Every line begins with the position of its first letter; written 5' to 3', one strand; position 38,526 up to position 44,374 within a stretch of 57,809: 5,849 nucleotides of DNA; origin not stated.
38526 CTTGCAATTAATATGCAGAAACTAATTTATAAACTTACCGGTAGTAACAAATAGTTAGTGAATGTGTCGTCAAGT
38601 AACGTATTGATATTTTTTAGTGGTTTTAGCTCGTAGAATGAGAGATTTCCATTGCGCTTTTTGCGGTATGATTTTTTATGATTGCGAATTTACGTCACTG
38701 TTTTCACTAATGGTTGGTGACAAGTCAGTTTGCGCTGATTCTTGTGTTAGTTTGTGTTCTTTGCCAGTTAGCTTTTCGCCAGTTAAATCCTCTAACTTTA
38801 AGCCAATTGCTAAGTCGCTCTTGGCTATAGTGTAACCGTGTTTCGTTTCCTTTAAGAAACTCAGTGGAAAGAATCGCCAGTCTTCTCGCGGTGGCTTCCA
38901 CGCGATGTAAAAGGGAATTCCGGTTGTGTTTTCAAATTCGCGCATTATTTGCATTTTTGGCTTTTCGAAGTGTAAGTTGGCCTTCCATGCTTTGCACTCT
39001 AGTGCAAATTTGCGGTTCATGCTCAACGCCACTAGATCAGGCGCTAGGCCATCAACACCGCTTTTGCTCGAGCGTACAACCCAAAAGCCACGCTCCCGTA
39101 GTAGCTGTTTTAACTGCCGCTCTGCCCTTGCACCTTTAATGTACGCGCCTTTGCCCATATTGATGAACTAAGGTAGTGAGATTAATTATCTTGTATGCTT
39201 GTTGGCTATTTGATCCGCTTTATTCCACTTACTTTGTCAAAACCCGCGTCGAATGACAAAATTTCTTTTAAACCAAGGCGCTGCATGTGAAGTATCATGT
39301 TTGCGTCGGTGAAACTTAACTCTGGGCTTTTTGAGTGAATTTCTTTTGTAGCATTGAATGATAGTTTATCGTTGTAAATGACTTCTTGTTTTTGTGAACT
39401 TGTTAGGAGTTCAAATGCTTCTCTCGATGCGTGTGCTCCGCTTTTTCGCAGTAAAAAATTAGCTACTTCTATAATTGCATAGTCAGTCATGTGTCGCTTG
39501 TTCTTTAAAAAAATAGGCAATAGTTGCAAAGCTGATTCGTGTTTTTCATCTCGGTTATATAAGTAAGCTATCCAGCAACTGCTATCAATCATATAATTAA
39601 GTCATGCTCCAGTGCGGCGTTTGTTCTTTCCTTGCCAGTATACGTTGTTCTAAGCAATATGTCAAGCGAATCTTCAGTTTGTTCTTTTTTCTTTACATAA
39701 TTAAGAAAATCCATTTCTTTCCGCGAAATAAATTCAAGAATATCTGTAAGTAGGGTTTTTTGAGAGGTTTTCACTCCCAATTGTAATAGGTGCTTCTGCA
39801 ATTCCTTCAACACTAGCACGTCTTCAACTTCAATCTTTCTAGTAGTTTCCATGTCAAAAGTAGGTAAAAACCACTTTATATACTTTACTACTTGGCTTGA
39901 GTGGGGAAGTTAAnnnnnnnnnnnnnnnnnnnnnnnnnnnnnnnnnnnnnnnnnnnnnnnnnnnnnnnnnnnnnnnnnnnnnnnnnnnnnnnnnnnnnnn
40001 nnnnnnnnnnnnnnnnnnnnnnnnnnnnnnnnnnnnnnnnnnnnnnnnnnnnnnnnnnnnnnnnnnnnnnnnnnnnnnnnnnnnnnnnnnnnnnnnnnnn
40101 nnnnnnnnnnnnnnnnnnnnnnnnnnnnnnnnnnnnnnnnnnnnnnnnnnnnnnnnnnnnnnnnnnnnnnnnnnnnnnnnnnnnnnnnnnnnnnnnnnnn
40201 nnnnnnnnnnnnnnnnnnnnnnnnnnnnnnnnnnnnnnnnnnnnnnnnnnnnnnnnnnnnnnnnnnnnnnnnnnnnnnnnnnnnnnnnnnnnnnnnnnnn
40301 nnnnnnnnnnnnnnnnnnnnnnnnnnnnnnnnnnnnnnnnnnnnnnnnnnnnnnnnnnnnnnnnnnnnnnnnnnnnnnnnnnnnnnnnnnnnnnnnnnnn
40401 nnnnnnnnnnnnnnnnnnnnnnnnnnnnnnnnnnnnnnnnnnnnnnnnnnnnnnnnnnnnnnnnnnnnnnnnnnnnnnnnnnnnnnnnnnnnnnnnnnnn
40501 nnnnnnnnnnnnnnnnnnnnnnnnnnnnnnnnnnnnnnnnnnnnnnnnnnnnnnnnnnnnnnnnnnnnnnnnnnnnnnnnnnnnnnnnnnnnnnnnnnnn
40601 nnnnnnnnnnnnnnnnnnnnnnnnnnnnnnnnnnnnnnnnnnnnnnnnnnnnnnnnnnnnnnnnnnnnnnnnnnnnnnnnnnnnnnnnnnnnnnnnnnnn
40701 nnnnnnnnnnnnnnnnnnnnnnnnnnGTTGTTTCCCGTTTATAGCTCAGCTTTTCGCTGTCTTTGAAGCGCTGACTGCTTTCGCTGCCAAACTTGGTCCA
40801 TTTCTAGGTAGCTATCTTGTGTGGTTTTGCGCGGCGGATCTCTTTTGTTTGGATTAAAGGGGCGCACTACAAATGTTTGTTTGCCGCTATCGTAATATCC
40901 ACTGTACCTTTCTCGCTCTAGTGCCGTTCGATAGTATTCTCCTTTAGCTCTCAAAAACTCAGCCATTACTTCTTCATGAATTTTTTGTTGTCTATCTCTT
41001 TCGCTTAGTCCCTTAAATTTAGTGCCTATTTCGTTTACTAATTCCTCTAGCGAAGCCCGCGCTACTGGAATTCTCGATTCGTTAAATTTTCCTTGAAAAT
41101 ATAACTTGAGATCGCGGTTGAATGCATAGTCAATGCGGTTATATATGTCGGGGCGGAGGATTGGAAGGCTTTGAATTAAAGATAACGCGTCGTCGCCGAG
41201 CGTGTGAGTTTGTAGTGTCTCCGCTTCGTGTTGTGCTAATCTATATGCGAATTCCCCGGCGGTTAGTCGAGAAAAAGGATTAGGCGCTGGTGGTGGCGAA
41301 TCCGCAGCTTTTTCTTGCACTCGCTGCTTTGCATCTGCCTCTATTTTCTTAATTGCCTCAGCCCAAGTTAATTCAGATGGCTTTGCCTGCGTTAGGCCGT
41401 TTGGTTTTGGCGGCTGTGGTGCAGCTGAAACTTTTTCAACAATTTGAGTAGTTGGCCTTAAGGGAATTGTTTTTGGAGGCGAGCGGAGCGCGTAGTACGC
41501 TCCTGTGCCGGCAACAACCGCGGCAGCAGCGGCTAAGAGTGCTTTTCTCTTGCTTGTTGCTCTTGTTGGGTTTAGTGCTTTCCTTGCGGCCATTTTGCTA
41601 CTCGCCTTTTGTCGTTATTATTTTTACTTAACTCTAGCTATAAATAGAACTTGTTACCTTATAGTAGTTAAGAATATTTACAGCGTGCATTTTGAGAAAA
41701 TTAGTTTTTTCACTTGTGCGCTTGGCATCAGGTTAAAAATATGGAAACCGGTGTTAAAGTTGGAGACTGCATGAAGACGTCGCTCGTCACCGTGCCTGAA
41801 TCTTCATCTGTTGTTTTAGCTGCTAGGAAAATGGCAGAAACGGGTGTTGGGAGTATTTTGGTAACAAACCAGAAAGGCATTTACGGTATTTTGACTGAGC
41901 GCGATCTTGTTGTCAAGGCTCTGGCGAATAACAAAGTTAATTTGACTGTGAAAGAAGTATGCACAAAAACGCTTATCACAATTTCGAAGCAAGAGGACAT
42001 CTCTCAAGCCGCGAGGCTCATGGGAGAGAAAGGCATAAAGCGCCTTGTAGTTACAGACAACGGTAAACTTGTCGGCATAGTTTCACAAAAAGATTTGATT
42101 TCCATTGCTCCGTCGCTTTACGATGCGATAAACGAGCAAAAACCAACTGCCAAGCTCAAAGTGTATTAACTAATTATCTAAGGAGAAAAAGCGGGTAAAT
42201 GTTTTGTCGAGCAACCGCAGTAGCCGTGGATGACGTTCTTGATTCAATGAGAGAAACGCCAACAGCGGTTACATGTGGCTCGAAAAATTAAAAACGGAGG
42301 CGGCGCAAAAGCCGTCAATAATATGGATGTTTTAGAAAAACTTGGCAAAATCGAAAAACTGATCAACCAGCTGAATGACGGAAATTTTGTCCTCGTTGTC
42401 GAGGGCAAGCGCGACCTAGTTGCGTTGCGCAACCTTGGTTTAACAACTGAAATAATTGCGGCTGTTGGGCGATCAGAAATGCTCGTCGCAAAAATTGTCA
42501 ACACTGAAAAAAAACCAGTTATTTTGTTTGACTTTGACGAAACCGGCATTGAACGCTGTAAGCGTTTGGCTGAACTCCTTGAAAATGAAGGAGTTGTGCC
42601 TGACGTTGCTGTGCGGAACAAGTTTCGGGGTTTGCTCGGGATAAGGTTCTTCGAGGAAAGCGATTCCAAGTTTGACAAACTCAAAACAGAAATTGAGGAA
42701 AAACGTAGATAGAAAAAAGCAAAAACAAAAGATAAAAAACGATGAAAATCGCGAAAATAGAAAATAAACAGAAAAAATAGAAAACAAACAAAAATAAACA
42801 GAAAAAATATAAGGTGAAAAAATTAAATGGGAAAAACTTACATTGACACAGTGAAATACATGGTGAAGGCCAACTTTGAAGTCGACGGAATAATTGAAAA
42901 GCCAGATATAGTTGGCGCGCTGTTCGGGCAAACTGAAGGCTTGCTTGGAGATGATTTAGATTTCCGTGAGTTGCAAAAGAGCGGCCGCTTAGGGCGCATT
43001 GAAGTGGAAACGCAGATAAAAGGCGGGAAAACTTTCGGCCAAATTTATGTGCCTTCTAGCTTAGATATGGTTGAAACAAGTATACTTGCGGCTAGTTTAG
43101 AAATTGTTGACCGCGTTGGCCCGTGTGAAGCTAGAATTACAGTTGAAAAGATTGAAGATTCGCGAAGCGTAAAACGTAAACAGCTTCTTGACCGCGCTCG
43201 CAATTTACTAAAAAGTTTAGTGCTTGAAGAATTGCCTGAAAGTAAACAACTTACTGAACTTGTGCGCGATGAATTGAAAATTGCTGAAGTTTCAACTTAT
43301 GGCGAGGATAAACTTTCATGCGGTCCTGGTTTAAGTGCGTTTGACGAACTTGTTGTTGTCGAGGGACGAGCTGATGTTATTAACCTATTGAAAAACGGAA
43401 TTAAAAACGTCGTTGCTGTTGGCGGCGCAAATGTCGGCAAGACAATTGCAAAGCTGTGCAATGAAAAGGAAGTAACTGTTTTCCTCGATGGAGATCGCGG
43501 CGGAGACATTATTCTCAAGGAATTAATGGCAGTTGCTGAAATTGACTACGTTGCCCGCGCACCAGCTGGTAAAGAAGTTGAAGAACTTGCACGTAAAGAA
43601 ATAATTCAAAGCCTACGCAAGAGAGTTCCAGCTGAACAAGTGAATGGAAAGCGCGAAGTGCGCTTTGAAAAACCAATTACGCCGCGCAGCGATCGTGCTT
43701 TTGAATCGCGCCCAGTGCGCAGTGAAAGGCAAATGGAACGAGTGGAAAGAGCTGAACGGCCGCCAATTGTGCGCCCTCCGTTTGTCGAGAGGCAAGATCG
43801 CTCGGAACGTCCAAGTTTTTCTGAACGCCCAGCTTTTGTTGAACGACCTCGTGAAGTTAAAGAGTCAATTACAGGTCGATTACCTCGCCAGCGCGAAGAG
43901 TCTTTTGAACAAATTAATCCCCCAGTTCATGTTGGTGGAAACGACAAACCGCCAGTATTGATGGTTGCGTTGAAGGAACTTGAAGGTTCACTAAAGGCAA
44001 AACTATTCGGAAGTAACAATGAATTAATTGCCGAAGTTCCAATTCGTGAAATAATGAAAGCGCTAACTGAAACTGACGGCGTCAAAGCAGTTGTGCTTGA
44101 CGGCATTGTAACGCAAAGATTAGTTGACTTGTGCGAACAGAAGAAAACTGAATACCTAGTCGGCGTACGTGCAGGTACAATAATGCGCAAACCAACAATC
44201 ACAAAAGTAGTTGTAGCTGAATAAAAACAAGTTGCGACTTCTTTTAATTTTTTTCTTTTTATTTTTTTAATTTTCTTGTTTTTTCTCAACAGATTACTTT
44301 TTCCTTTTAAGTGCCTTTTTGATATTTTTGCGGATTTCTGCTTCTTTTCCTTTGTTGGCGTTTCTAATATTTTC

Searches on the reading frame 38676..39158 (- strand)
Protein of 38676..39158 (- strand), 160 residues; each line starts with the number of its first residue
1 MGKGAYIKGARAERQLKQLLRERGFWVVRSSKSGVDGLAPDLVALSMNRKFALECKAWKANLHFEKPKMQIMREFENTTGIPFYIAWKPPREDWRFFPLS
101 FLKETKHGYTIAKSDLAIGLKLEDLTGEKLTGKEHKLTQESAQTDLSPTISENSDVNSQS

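Call 32: search_protein_families(library=pfam, proteins=[window:38676-39158:-])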
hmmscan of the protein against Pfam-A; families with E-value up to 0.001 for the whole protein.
window:38676-39158:- (160 aa): 1 family
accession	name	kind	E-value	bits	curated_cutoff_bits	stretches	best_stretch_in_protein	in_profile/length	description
PF01870.24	Hjc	-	2.1e-16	60.1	21.1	1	12-99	2-91/93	Archaeal holliday junction resolvase (hjc)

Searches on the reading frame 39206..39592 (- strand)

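Call 32: search_protein_families(library=pfam, proteins=[window:39206-39592:-])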
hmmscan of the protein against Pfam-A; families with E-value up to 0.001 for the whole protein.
window:39206-39592:- (128 aa): 1 family
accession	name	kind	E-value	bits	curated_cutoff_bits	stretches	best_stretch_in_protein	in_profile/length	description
PF01850.27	PIN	-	3.4e-12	47.5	23.6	1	1-122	2-118/120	PIN domain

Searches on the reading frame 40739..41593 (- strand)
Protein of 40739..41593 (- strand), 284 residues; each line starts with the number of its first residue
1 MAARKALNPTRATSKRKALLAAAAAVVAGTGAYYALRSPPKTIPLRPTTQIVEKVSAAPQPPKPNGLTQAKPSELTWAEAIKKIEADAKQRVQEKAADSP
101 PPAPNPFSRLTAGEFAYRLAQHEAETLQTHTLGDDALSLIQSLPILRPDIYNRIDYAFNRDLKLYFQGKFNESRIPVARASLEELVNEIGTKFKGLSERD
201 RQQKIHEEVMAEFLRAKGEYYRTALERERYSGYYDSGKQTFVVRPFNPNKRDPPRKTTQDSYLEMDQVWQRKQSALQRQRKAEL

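Call 32: search_protein_families(library=pfam, proteins=[window:40739-41593:-])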
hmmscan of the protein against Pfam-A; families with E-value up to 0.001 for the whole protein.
window:40739-41593:- (284 aa): 1 family
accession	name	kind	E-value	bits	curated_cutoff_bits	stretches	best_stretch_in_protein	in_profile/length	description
PF14837.11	INTS5_N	-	0.00016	21.7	27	1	124-201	17-94/208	Integrator complex subunit 5 N-terminus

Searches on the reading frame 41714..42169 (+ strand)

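Call 33: search_protein_families(library=pfam, proteins=[window:41714-42169:+])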
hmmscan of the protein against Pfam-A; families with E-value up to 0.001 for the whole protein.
window:41714-42169:+ (151 aa): 1 family
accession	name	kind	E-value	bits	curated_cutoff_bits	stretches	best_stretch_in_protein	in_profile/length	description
PF00571.33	CBS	-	6.6e-28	97.2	24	2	79-131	1-54/57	CBS domain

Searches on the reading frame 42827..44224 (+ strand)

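Call 33: search_protein_families(library=pfam, proteins=[window:42827-44224:+])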
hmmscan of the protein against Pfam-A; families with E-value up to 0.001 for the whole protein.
window:42827-44224:+ (465 aa): 3 families
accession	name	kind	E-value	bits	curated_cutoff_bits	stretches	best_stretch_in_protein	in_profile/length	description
PF13662.12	Toprim_4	-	2.1e-09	37.9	25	1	174-235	2-72/85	Toprim domain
PF13155.12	Toprim_2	-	4.1e-08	33.9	22.1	1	176-252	1-85/88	Toprim-like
PF01751.28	Toprim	-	1.7e-06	28.5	23.1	1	174-251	1-93/96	Toprim domain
